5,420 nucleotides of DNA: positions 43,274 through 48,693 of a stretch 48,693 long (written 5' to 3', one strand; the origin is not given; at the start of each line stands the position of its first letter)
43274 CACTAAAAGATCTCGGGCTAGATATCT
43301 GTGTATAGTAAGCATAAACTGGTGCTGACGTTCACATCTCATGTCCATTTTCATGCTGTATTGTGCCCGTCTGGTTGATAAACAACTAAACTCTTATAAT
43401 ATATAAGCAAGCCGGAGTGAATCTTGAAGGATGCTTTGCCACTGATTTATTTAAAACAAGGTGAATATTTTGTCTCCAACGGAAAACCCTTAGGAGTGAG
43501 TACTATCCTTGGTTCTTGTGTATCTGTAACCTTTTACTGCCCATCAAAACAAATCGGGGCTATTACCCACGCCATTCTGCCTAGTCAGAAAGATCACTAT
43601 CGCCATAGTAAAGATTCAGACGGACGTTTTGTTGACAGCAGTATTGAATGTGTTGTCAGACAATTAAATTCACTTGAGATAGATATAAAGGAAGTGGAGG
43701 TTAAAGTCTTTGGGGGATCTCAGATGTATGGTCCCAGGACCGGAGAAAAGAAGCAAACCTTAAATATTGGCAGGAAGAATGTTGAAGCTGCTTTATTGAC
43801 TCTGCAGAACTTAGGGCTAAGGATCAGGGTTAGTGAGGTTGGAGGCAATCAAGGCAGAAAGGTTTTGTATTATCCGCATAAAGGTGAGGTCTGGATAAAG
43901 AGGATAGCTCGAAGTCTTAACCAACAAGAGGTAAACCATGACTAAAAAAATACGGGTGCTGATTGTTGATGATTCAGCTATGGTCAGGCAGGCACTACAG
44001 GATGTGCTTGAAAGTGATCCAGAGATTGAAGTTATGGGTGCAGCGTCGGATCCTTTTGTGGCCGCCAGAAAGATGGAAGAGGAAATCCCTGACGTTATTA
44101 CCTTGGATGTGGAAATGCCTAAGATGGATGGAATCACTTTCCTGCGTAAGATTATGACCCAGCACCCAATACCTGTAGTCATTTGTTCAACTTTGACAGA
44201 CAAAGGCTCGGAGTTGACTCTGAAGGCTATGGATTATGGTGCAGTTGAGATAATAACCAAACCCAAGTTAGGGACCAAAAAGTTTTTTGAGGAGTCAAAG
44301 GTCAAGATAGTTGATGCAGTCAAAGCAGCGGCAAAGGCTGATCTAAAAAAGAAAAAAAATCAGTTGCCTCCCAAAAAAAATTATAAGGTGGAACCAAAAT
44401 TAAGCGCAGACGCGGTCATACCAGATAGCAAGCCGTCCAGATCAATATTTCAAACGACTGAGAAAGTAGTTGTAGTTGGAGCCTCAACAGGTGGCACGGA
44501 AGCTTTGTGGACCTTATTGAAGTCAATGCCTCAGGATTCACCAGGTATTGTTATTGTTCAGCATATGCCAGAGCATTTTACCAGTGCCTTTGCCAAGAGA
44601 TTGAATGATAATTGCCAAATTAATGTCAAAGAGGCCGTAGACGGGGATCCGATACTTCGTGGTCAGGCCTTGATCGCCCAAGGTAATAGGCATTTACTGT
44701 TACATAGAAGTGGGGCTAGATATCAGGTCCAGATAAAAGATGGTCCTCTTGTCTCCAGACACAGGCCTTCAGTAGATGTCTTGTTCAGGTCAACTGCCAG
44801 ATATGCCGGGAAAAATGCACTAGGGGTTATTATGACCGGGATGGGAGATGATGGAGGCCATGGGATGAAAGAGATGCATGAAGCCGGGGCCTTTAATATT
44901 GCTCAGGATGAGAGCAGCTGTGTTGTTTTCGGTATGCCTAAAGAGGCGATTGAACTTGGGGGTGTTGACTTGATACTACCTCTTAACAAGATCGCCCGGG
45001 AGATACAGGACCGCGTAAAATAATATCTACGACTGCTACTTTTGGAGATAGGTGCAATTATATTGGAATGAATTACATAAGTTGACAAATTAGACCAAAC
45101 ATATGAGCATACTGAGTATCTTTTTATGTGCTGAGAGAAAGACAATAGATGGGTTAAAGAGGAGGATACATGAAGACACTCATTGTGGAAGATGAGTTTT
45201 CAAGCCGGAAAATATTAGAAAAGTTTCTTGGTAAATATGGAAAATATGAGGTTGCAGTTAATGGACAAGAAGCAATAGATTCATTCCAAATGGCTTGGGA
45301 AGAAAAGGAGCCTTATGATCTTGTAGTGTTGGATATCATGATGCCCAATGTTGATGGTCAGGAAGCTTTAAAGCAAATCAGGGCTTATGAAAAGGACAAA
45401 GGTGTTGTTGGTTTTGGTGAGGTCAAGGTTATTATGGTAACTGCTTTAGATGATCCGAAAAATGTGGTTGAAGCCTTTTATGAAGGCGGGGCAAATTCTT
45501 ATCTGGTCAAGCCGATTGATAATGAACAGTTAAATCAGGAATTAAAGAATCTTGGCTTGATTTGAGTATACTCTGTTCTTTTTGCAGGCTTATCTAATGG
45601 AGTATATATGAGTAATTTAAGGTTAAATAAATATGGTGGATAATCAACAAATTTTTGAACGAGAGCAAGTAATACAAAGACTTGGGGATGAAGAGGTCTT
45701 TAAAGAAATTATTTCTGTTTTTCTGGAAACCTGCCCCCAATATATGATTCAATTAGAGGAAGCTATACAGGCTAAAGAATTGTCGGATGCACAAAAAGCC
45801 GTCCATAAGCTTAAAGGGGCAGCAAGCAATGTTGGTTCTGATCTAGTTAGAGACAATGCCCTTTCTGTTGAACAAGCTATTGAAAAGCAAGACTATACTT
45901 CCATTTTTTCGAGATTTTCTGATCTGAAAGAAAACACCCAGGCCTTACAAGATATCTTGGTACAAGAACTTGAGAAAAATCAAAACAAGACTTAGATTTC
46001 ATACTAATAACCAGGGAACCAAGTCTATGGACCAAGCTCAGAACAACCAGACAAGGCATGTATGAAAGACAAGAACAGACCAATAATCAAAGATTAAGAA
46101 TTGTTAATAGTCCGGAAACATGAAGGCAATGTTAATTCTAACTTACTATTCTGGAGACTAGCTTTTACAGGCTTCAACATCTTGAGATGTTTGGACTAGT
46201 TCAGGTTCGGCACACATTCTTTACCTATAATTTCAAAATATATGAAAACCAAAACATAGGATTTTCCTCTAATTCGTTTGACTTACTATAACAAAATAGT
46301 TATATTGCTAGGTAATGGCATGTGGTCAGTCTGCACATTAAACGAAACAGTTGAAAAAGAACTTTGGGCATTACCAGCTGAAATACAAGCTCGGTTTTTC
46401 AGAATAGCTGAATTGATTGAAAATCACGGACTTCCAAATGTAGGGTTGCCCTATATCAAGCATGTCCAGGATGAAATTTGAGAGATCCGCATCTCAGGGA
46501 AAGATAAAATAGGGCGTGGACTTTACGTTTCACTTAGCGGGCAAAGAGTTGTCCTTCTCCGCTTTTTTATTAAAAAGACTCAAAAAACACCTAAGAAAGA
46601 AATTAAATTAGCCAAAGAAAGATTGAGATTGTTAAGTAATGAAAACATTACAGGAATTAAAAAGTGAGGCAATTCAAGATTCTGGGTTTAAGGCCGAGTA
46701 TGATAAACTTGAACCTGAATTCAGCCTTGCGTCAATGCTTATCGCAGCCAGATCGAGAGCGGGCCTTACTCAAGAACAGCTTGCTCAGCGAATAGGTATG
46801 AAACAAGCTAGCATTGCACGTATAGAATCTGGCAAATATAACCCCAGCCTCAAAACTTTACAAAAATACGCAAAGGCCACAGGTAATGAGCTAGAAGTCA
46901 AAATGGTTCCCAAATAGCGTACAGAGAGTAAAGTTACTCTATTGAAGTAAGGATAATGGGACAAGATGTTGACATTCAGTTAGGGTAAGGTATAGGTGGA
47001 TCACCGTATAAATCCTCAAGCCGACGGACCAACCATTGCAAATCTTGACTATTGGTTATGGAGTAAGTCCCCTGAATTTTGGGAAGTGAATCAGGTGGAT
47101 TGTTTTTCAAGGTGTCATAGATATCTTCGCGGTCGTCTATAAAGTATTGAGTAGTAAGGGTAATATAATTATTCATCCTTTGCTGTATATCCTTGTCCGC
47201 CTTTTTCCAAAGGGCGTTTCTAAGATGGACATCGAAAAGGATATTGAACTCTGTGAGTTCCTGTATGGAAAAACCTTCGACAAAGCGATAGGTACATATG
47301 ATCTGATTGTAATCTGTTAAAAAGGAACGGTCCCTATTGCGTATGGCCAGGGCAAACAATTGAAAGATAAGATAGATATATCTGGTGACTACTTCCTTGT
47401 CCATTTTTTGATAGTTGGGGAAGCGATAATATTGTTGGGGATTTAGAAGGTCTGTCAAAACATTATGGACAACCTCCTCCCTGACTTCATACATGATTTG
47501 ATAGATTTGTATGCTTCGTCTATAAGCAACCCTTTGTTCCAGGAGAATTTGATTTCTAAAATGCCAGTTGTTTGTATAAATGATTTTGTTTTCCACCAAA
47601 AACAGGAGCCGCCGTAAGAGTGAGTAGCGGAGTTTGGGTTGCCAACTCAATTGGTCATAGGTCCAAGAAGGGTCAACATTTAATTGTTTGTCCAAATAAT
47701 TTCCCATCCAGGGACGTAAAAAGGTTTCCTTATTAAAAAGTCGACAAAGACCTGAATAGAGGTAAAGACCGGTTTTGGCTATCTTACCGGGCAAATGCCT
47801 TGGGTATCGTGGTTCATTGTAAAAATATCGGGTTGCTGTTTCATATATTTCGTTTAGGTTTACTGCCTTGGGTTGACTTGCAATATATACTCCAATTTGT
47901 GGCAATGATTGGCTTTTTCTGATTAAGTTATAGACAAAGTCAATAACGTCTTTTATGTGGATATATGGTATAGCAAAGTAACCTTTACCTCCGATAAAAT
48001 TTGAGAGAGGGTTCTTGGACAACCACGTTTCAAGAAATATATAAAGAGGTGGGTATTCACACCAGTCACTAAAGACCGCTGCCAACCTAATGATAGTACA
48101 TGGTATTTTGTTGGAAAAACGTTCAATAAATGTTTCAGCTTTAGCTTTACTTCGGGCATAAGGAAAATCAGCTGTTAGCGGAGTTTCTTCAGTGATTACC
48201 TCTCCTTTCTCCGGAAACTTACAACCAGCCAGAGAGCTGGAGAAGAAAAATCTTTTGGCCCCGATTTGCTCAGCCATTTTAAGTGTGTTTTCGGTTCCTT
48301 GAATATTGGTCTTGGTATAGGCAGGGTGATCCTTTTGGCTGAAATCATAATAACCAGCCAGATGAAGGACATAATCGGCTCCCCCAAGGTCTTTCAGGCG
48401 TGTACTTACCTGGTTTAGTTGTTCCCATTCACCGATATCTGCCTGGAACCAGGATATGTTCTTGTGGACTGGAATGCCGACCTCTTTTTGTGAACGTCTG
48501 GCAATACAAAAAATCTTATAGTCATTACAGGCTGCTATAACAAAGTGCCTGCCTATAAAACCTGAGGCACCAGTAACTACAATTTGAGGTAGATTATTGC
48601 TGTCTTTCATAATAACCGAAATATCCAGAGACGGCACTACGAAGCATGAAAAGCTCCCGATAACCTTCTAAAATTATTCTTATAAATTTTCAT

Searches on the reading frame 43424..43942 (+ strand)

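Call 9: search_protein_families(library=pfam, proteins=[window:43424-43942:+], max_evalue=0.001)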
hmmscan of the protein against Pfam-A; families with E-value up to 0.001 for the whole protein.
window:43424-43942:+ (173 aa): 1 family
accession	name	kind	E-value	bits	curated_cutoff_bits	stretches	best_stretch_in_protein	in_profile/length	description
PF03975.18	CheD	-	2.2e-25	89.3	25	1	52-160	2-108/108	CheD chemotactic sensory transduction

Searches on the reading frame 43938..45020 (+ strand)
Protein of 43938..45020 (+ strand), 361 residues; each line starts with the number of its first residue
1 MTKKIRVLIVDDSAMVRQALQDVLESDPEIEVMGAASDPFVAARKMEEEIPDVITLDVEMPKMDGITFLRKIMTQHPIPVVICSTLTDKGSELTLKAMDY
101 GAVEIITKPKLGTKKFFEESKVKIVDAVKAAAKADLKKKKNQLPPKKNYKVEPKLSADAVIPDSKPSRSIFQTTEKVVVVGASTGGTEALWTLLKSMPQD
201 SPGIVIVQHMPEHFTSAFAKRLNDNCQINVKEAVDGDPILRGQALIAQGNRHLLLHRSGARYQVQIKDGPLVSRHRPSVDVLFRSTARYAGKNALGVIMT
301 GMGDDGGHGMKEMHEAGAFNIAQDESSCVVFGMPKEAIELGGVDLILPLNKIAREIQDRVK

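Call 9: search_protein_families(library=pfam, proteins=[window:43938-45020:+], max_evalue=0.001)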
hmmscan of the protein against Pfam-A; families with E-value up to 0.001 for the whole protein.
window:43938-45020:+ (361 aa): 2 families
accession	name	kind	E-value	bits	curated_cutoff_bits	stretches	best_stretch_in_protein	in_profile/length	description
PF01339.22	CheB_methylest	-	2.1e-66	223.4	24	1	178-356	1-174/174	CheB methylesterase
PF00072.30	Response_reg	-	7.8e-22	78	30.2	1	7-109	1-100/111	Response regulator receiver domain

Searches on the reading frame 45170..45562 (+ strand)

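Call 9: search_protein_families(library=pfam, proteins=[window:45170-45562:+], max_evalue=0.001)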
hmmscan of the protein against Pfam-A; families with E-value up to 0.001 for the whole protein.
window:45170-45562:+ (131 aa): 1 family
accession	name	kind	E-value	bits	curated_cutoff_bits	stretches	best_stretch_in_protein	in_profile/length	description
PF00072.30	Response_reg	-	3e-22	79.3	30.2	1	4-125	2-110/111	Response regulator receiver domain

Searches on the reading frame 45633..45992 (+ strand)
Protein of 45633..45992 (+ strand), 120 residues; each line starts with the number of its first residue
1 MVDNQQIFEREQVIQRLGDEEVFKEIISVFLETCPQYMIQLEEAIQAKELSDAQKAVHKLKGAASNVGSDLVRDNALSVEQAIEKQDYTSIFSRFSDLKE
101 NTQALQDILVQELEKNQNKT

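Call 9: search_protein_families(library=pfam, proteins=[window:45633-45992:+], max_evalue=0.001)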
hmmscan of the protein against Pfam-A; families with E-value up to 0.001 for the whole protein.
window:45633-45992:+ (120 aa): 1 family
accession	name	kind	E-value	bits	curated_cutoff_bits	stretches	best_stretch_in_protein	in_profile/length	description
PF01627.28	Hpt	-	2.1e-12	47.5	24.6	1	25-106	1-82/84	Hpt domain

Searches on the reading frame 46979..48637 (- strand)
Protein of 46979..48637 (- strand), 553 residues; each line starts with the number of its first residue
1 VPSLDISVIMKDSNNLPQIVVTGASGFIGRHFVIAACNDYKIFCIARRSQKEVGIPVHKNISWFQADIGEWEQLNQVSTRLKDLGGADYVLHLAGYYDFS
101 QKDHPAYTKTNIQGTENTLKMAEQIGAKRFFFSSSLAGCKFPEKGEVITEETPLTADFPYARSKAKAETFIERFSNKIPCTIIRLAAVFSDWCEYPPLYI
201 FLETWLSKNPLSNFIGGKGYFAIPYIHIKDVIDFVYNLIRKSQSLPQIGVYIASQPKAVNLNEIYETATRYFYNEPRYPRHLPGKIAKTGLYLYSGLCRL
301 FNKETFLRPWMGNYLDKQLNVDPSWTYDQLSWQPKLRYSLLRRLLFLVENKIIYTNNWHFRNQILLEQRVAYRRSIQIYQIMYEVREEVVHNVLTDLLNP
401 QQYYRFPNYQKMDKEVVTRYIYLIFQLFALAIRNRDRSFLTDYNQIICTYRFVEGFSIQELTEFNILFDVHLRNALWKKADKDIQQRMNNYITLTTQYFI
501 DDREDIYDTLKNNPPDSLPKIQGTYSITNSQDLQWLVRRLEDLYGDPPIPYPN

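Call 9: search_protein_families(library=pfam, proteins=[window:46979-48637:-], max_evalue=0.001)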
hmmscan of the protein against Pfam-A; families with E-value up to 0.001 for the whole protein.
window:46979-48637:- (553 aa): 6 families
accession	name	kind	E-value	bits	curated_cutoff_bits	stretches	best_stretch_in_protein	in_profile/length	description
PF01370.27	Epimerase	-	1.5e-23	83.9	20.9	1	19-247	1-233/240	NAD dependent epimerase/dehydratase family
PF07993.18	NAD_binding_4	-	3.3e-14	53.1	20.1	1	21-190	1-209/258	Male sterility protein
PF01073.25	3Beta_HSD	-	1.1e-13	51.2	22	1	20-173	1-159/280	3-beta hydroxysteroid dehydrogenase/isomerase family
PF16363.11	GDP_Man_Dehyd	-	3.1e-12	47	27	1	21-185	2-180/332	GDP-mannose 4,6 dehydratase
PF13460.12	NAD_binding_10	-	5.2e-08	33.4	27.2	1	23-188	1-146/184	NAD(P)H-binding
PF02719.21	Polysacc_synt_2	-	0.00019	21.1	20.2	1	19-134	1-127/293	Polysaccharide biosynthesis protein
